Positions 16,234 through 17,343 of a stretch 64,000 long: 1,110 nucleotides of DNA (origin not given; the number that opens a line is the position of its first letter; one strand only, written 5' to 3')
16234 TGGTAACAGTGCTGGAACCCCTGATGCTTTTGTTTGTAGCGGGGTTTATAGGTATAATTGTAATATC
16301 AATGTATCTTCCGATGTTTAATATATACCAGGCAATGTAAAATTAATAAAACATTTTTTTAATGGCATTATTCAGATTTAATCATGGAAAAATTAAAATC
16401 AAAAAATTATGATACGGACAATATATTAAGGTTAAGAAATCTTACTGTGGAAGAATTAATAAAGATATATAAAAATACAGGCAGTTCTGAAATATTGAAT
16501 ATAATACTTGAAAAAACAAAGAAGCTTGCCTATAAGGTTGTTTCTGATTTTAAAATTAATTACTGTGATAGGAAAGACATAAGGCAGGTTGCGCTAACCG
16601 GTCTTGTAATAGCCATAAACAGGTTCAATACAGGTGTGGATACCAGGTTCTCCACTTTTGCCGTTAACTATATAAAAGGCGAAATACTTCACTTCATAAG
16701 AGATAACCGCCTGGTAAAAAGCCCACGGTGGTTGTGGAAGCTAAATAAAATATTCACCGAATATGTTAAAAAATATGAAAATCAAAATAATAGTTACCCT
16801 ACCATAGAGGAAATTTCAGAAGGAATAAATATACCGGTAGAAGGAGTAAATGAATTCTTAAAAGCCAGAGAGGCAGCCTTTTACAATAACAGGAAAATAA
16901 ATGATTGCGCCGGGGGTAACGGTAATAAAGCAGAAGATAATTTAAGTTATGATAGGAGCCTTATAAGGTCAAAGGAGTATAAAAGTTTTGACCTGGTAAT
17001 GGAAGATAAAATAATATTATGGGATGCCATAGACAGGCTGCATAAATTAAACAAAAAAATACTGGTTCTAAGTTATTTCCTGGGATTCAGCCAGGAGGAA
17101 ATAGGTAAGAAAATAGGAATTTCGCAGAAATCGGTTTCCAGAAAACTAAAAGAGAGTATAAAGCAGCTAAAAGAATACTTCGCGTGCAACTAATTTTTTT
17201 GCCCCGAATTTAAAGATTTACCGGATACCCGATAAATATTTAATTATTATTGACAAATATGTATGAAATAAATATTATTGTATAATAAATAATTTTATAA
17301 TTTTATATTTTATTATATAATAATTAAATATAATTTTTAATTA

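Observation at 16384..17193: SigB/SigF-type sigma factor inserted between pilC and the major pilin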

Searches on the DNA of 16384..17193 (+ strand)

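Call 38: search_rna_families(source=L026, threshold=gathering, show_alignments=1)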
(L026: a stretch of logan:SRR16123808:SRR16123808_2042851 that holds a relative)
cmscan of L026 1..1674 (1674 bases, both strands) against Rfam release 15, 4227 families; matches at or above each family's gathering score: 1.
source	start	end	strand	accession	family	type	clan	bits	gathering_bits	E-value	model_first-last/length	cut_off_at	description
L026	1342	1420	+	RF01051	c-di-GMP-I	Cis-reg; riboswitch;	CL00126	61.2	35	4.2e-11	1-87/87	no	c-di-GMP-I riboswitch aptamer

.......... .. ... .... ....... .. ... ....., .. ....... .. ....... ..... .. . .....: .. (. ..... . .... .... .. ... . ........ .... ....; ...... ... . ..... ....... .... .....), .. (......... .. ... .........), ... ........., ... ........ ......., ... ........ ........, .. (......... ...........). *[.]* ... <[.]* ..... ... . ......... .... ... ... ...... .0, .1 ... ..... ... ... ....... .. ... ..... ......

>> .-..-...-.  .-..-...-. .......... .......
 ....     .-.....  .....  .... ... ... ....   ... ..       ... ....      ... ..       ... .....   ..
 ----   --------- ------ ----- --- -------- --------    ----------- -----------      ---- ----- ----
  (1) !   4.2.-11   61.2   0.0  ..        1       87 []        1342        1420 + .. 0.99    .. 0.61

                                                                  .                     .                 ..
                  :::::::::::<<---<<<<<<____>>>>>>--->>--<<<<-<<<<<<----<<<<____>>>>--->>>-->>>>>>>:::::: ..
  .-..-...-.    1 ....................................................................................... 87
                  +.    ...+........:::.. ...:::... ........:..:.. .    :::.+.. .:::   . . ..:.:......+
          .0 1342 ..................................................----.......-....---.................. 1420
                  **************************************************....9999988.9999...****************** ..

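Call 72: search_rna_families(sources=[L103, L104, L105, L031, L071, L027], threshold=gathering)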
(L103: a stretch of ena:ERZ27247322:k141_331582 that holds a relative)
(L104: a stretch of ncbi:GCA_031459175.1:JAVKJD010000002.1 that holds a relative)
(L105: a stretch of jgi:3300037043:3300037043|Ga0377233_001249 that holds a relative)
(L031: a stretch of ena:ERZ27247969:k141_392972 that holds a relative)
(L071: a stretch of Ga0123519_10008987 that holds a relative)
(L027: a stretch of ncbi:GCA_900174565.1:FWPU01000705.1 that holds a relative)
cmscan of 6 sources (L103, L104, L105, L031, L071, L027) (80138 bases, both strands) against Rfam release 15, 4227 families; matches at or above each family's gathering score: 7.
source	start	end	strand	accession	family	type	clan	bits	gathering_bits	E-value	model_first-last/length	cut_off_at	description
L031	13225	13311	+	RF01051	c-di-GMP-I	Cis-reg; riboswitch;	CL00126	75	35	8.7e-13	1-87/87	no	c-di-GMP-I riboswitch aptamer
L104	6798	6875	+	RF03167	c-di-GMP-I-GGC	Cis-reg; riboswitch;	CL00126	72.2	59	4.7e-15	1-80/80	no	c-di-GMP-I-GGC riboswitch aptamer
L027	7258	7330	+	RF00005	tRNA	Gene; tRNA;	CL00001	68.6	29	9.5e-13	1-71/71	no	tRNA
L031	13387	13479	+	RF01051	c-di-GMP-I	Cis-reg; riboswitch;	CL00126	65.5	35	1.8e-10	1-87/87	no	c-di-GMP-I riboswitch aptamer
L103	7946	8025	+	RF03167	c-di-GMP-I-GGC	Cis-reg; riboswitch;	CL00126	63.4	59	1.6e-12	1-80/80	no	c-di-GMP-I-GGC riboswitch aptamer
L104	1929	2020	+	RF03167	c-di-GMP-I-GGC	Cis-reg; riboswitch;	CL00126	59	59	2.9e-11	1-80/80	no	c-di-GMP-I-GGC riboswitch aptamer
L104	14069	14157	-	RF01051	c-di-GMP-I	Cis-reg; riboswitch;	CL00126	49.8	35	1.2e-06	1-87/87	no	c-di-GMP-I riboswitch aptamer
